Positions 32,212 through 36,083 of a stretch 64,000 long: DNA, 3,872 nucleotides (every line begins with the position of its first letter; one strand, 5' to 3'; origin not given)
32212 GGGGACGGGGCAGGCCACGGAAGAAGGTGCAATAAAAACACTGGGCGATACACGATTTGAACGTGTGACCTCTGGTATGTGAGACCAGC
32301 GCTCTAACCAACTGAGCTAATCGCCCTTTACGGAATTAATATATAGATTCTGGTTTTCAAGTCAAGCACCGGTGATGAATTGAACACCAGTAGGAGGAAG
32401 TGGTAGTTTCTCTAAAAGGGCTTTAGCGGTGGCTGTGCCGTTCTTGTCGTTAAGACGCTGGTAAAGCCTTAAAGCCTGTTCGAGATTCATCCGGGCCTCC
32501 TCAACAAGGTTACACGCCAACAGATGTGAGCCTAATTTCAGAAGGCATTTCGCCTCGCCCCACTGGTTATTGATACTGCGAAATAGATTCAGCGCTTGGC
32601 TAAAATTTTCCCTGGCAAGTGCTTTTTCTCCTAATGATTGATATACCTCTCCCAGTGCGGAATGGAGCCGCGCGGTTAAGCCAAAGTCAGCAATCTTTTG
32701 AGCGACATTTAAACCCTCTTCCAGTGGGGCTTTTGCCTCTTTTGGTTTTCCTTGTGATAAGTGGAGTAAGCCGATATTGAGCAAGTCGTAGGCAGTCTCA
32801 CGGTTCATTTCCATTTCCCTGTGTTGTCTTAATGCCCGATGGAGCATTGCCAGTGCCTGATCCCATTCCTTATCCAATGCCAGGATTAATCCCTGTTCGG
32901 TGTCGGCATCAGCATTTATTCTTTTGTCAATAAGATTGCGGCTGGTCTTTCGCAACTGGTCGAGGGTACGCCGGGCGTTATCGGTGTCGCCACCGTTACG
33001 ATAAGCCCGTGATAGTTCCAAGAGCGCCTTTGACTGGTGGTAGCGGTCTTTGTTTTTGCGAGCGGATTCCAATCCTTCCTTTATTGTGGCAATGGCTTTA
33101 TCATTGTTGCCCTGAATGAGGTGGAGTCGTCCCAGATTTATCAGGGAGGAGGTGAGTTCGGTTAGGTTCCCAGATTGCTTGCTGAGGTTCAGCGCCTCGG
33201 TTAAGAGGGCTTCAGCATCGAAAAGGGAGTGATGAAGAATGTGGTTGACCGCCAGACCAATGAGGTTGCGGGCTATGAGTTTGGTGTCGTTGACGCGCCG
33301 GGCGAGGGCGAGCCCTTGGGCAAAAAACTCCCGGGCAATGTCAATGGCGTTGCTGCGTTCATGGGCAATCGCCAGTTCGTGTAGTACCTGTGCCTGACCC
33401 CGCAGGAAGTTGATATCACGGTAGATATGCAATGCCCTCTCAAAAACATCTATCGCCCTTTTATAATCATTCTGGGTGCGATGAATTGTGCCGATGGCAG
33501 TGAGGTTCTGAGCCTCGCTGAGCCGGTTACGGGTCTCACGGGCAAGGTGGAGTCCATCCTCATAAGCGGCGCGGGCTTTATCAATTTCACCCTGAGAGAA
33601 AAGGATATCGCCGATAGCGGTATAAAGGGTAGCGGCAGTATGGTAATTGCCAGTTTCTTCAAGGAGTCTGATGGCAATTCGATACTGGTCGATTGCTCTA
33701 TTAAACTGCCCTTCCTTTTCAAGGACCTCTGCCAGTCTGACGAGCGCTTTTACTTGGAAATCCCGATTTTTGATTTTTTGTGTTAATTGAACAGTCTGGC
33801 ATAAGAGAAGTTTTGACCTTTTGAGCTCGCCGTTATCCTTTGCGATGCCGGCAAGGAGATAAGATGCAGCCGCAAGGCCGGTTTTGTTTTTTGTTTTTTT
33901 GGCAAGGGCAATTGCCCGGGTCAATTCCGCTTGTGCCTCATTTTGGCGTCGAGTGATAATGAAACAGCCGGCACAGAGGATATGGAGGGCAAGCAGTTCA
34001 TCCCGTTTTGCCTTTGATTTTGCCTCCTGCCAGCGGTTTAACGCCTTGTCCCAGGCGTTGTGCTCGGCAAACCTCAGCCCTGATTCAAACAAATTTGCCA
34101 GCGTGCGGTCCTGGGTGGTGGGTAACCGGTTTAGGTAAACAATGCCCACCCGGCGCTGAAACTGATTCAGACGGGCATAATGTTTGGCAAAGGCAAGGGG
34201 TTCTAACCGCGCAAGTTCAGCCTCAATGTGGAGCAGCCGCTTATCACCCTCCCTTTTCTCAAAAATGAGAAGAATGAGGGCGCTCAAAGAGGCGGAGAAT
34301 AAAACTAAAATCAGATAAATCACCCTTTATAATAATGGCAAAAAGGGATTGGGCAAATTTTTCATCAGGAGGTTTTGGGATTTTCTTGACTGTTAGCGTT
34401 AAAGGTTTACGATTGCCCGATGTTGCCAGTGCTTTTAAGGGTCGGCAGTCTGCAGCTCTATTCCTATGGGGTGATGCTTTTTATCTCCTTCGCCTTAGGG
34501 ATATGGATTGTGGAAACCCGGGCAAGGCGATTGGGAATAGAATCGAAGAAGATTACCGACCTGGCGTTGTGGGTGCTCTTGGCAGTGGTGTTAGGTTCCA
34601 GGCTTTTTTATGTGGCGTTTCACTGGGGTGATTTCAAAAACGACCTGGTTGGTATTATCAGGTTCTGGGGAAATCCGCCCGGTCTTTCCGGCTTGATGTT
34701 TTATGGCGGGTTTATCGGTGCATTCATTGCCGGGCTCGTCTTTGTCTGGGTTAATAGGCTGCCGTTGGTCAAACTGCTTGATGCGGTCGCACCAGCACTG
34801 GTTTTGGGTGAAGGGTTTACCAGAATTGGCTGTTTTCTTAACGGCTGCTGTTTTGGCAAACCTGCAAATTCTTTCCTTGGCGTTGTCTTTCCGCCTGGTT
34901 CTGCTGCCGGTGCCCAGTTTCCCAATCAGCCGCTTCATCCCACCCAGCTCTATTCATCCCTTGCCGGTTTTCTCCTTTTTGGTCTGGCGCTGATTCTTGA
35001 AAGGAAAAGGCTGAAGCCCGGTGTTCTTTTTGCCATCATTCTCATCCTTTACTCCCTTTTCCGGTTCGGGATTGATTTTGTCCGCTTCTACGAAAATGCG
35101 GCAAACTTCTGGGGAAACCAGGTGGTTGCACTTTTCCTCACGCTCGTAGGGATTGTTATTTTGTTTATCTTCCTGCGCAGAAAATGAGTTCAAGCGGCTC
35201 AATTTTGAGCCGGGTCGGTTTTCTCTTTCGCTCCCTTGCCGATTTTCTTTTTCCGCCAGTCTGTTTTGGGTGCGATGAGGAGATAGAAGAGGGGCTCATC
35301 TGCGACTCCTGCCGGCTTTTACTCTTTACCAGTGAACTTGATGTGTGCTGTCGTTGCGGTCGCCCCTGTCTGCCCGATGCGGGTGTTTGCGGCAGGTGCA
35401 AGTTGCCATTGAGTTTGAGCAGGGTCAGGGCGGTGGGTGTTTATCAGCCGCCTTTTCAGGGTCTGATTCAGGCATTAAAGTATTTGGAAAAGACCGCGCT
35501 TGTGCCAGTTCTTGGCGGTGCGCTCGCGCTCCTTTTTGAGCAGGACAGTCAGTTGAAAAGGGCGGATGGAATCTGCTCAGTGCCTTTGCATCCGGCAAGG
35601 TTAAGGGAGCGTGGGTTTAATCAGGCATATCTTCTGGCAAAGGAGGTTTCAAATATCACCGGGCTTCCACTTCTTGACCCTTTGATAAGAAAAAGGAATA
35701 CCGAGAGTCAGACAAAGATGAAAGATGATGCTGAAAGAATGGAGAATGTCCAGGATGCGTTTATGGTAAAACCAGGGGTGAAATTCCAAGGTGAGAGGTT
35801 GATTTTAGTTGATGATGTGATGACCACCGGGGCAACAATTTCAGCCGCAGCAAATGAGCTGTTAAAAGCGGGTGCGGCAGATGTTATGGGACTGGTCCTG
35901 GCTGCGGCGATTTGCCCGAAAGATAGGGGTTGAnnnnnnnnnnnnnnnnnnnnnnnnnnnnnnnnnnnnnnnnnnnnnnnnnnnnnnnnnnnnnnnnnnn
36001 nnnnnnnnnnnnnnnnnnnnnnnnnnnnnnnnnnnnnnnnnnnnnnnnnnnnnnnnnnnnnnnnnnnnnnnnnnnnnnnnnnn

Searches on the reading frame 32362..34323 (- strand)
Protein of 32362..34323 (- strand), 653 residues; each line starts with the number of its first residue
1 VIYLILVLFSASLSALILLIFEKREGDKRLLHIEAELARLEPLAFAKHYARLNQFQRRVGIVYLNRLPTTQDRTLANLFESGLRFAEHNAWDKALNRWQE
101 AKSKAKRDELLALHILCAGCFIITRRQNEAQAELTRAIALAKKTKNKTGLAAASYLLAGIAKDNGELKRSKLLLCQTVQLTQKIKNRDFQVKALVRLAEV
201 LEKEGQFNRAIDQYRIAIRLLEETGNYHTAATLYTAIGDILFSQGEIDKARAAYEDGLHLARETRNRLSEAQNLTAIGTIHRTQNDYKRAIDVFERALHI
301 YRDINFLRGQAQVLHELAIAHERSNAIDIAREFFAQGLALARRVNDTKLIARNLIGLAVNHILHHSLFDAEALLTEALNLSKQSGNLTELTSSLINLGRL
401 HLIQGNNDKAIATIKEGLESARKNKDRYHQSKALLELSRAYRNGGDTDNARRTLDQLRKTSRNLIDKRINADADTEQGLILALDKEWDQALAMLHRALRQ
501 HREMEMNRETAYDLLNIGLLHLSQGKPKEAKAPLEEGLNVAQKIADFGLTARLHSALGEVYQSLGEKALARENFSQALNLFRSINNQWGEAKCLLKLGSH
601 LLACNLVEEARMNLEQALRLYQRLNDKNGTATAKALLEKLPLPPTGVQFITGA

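Call 42: search_protein_families(library=pfam, proteins=[window:32362-34323:-], max_evalue=0.00001)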
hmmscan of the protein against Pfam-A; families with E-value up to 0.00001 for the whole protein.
window:32362-34323:- (653 aa): 15 families
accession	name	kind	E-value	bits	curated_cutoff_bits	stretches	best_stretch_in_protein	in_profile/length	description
PF13424.12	TPR_12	-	2.3e-43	146.7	30.1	4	230-302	2-76/77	Tetratricopeptide repeat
PF07719.23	TPR_2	-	3.3e-28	95.9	27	0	551-581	1-31/34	Tetratricopeptide repeat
PF00515.34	TPR_1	-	2.3e-24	84.6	27.8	0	276-302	6-32/34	Tetratricopeptide repeat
PF13181.12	TPR_8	-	2.3e-24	83.8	25.7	0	231-261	1-31/34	Tetratricopeptide repeat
PF17874.7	TPR_MalT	-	2.4e-23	83.4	45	2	152-421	41-310/336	MalT-like TPR region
PF13428.12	TPR_14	-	5e-20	70.4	23.5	0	275-303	5-33/44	Tetratricopeptide repeat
PF14938.12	SNAP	-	2.4e-19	70.3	25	3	177-308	61-192/282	Soluble NSF attachment protein, SNAP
PF13174.12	TPR_6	-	1e-16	60.8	26.3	0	433-459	2-28/33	Tetratricopeptide repeat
PF13176.12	TPR_7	-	2.4e-16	58.8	27.9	0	274-303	2-31/36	Tetratricopeptide repeat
PF13374.12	TPR_10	-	2.3e-15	56.4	27.5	0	275-303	6-34/42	Tetratricopeptide repeat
PF14559.12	TPR_19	-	8.7e-13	48.8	25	0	370-435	10-68/68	Tetratricopeptide repeat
PF12862.13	ANAPC5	-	1.5e-12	47.8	23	0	484-546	11-73/91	Anaphase-promoting complex subunit 5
PF13432.12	TPR_16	-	1.9e-10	41.4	32.7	0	236-301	2-61/65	Tetratricopeptide repeat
PF09976.15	TPR_21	-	1.9e-07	31.4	25.5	1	127-265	52-180/193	Tetratricopeptide repeat-like domain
PF12895.13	ANAPC3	-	2.8e-07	31.2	27.2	0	487-560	5-72/82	Anaphase-promoting complex, cyclosome, subunit 3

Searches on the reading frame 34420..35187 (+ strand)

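Call 42: search_protein_families(library=pfam, proteins=[window:34420-35187:+], max_evalue=0.00001)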
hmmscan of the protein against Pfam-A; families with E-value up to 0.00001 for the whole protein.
window:34420-35187:+ (255 aa): 1 family
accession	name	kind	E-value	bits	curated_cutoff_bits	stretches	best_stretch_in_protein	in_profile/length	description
PF01790.23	LGT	-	5.5e-55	186.7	24.9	1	3-249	1-239/240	Prolipoprotein diacylglyceryl transferase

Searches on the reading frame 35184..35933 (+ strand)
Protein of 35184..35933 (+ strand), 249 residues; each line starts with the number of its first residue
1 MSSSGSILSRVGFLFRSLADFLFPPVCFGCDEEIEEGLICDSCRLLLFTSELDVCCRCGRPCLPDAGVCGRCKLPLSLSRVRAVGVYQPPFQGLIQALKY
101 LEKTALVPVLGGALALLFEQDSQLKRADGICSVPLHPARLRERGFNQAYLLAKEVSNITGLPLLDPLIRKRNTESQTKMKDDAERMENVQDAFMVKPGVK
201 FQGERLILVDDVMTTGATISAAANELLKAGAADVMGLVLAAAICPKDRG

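Call 42: search_protein_families(library=pfam, proteins=[window:35184-35933:+], max_evalue=0.00001)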
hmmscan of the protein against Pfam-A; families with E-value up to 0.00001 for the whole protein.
window:35184-35933:+ (249 aa): 2 families
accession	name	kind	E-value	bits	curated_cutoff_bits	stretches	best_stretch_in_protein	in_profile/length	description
PF18912.6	DZR_2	-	1e-08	35.3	27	1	19-73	2-56/56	Double zinc ribbon domain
PF00156.33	Pribosyltran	-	8.5e-08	32.1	26.3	1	148-240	40-124/158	Phosphoribosyl transferase domain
